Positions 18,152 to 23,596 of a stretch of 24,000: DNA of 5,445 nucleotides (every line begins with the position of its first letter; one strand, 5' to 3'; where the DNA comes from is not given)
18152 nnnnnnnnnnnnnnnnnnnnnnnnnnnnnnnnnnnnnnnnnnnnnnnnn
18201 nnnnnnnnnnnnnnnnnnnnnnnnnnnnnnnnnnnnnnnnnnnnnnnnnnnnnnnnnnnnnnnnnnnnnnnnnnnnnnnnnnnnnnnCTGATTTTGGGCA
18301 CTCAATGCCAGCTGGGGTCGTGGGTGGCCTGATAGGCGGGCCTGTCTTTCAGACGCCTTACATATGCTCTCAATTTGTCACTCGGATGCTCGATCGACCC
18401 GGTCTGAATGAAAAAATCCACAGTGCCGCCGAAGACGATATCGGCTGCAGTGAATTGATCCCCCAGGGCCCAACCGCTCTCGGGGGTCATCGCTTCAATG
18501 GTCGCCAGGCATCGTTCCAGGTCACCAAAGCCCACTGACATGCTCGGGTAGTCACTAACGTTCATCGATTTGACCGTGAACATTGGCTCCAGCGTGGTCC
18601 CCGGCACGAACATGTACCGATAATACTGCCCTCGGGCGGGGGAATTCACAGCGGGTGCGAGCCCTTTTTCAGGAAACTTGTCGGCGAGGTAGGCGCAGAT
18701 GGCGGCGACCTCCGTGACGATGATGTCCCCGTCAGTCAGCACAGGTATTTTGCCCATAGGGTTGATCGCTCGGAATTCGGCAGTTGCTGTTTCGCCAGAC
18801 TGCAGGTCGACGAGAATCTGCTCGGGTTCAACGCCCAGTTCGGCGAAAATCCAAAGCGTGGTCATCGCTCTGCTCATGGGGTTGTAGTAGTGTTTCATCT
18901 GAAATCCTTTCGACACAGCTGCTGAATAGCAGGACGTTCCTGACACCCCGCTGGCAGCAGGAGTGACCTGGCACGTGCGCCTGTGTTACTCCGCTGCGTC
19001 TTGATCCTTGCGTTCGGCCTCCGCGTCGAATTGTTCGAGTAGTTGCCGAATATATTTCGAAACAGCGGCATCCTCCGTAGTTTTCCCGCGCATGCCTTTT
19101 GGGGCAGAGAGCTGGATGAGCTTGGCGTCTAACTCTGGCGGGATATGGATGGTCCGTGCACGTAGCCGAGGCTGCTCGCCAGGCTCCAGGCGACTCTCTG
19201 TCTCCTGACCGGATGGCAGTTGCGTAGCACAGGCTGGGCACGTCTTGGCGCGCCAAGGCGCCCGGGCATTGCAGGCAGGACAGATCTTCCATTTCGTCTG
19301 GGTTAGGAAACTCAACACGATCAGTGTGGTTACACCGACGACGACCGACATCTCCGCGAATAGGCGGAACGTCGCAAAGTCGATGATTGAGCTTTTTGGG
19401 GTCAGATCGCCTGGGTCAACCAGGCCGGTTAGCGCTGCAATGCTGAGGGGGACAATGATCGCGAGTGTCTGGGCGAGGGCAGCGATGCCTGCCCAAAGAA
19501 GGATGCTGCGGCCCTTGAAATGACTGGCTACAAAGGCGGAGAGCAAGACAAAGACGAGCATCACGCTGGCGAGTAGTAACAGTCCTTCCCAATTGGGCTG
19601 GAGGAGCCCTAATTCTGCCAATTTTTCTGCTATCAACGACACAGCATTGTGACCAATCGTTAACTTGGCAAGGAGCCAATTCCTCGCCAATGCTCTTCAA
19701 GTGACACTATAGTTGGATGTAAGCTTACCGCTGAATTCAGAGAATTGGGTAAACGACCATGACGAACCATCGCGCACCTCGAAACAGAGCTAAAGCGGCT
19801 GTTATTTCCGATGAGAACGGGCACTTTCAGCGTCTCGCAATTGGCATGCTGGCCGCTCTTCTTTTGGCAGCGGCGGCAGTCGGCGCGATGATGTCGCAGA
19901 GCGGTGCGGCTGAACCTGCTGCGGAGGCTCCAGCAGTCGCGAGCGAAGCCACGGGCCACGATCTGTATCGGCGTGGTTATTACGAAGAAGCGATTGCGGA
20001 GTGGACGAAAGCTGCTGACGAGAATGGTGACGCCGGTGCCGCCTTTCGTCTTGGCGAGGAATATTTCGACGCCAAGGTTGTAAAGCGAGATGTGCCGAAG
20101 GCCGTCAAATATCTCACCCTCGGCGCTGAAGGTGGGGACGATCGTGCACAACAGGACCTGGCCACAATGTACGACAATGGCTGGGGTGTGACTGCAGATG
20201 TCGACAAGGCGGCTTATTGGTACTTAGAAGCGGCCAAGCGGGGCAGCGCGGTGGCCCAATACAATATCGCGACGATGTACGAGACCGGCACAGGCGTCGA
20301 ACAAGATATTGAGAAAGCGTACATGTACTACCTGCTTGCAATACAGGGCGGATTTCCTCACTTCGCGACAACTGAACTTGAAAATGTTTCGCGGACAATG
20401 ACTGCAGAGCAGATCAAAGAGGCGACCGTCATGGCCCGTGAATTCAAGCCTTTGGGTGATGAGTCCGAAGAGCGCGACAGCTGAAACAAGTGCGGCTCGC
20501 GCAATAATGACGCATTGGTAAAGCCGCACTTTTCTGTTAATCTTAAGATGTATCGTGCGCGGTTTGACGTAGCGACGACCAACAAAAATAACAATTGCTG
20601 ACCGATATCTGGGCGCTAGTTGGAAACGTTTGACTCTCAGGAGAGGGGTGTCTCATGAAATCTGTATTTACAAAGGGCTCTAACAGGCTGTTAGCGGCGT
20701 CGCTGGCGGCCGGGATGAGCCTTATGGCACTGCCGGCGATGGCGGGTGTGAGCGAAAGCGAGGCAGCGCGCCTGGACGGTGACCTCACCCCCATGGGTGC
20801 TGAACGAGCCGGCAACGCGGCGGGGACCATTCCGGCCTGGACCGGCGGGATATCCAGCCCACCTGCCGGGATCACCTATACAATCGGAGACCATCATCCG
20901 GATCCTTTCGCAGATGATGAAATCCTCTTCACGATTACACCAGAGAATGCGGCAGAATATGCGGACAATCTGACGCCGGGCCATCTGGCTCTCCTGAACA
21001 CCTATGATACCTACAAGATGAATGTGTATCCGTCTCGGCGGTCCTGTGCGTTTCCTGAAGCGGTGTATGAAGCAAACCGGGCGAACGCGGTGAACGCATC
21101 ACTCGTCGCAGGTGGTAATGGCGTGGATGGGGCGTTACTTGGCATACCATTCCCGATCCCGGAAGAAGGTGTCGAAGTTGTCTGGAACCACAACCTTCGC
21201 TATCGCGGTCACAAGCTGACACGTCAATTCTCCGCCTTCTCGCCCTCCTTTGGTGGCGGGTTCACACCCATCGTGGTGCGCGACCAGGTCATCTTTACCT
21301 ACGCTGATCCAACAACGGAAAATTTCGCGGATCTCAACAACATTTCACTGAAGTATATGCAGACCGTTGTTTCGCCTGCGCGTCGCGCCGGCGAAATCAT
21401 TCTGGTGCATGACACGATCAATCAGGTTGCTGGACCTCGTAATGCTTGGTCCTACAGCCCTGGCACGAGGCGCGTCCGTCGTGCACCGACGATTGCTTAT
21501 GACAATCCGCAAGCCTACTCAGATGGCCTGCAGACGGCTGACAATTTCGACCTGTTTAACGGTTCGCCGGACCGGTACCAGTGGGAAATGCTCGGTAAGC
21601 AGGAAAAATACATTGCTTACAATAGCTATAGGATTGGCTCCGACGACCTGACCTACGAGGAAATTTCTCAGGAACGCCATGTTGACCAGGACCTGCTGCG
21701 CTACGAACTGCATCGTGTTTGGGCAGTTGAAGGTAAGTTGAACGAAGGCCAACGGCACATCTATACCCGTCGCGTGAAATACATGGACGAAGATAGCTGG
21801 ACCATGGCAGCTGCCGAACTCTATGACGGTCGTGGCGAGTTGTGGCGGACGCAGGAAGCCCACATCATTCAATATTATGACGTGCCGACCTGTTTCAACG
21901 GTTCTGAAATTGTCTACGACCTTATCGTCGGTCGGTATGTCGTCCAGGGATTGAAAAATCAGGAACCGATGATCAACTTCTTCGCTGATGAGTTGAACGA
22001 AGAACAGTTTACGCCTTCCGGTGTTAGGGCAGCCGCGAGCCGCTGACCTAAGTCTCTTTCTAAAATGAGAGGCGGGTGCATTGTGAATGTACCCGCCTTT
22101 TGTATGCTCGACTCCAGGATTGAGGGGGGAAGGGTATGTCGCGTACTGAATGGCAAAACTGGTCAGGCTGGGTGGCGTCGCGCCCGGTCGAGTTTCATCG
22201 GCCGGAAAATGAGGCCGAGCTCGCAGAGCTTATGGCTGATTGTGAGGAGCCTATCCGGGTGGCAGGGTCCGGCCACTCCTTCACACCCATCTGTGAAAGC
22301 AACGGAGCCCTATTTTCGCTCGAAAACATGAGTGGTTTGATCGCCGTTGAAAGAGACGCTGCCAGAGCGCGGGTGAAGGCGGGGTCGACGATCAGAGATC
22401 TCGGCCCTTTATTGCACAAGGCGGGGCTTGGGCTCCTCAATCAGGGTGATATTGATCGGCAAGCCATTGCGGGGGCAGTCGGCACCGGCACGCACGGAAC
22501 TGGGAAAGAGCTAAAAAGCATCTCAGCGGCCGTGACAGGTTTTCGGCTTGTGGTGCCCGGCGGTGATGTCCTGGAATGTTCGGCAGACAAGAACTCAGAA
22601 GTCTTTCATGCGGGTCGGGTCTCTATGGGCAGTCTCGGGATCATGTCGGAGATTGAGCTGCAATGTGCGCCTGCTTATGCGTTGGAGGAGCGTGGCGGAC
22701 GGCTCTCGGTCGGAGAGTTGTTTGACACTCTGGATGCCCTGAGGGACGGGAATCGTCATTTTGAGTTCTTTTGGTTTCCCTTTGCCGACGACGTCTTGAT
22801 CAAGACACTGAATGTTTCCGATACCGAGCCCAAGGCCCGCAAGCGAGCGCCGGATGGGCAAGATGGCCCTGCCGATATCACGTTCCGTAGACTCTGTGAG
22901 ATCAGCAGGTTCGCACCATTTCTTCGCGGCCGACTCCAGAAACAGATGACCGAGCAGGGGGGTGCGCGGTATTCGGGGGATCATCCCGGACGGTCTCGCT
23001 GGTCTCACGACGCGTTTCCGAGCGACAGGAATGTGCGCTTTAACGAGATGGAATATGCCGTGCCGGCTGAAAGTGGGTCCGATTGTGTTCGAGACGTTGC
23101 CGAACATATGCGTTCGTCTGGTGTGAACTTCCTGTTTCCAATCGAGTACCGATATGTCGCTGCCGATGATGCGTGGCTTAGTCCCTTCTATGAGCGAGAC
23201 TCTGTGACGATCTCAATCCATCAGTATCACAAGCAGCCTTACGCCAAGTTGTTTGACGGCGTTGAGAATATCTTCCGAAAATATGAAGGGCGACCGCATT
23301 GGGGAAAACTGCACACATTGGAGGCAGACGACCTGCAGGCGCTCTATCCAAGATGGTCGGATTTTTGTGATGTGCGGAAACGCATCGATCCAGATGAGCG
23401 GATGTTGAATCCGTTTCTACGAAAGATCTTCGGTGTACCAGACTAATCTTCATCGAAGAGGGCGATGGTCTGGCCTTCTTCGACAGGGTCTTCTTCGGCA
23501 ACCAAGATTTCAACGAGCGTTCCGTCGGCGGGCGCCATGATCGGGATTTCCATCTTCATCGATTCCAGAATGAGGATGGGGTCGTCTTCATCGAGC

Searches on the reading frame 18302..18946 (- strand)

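Call 56: search_protein_families(library=pfam, proteins=[window:18302-18946:-], max_evalue=0.01)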
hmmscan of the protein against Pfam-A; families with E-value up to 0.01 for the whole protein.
window:18302-18946:- (214 aa): 5 families
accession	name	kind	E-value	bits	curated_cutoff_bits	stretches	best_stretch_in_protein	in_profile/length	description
PF02798.26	GST_N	-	6.7e-13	49.2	20.9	1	18-88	4-75/76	Glutathione S-transferase, N-terminal domain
PF13409.12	GST_N_2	-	1.2e-10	42.3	25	1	27-89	5-69/70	Glutathione S-transferase, N-terminal domain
PF13417.12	GST_N_3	-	2.1e-09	38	22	1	29-94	12-74/75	Glutathione S-transferase, N-terminal domain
PF13410.11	GST_C_2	-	6e-08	33.1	24.9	1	141-198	9-69/69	Glutathione S-transferase, C-terminal domain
PF14497.11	GST_C_3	-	0.00036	21.1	21.6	1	143-204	31-96/104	Glutathione S-transferase, C-terminal domain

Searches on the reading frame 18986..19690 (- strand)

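Call 56: search_protein_families(library=pfam, proteins=[window:18986-19690:-], max_evalue=0.01)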
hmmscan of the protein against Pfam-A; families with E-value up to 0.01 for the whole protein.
window:18986-19690:- (234 aa): 2 families
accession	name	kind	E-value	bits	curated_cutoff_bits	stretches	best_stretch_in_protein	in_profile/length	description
PF12773.13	DZR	-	0.0027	18.3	27.3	1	137-159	1-23/45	Double zinc ribbon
PF18912.6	DZR_2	-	0.0027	17.9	27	1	134-161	21-49/56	Double zinc ribbon domain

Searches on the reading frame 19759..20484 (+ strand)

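Call 56: search_protein_families(library=pfam, proteins=[window:19759-20484:+], max_evalue=0.01)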
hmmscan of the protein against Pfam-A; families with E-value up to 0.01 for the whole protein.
window:19759-20484:+ (241 aa): 1 family
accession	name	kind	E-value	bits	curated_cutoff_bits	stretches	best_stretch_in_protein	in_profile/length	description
PF08238.18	Sel1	-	9.4e-24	83.4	30.7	3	164-198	1-35/36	Sel1 repeat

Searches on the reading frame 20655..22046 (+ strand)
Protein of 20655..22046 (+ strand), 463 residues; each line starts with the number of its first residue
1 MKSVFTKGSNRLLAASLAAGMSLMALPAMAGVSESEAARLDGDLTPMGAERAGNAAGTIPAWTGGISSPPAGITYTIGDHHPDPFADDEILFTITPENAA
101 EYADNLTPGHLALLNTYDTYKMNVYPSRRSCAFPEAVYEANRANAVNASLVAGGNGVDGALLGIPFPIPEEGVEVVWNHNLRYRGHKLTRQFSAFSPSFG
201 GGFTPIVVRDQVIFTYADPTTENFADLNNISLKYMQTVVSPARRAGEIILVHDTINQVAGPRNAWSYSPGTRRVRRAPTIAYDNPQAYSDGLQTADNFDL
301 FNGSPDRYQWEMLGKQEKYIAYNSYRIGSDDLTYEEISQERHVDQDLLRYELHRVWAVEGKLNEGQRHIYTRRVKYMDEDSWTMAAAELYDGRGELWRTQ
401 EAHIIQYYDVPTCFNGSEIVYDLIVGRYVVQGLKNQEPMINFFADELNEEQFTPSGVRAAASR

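Call 56: search_protein_families(library=pfam, proteins=[window:20655-22046:+], max_evalue=0.01)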
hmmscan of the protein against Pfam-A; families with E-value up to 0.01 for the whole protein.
window:20655-22046:+ (463 aa): 2 families
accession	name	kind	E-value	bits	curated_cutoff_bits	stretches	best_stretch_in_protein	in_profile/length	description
PF07044.18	DUF1329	-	1.2e-142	476.1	23.1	1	93-458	1-368/368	Protein of unknown function (DUF1329)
PF17131.11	LolA_like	-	2.8e-09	37.3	30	1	329-408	54-139/184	Outer membrane lipoprotein-sorting protein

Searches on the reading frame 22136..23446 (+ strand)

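Call 56: search_protein_families(library=pfam, proteins=[window:22136-23446:+], max_evalue=0.01)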
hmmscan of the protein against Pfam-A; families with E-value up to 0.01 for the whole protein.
window:22136-23446:+ (436 aa): 2 families
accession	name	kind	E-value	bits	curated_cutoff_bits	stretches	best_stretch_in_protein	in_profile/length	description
PF04030.19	ALO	-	5.4e-64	216.8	23.1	1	173-430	1-257/258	D-arabinono-1,4-lactone oxidase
PF01565.28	FAD_binding_4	-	4.8e-21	75.4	26.4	1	22-149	6-139/139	FAD binding domain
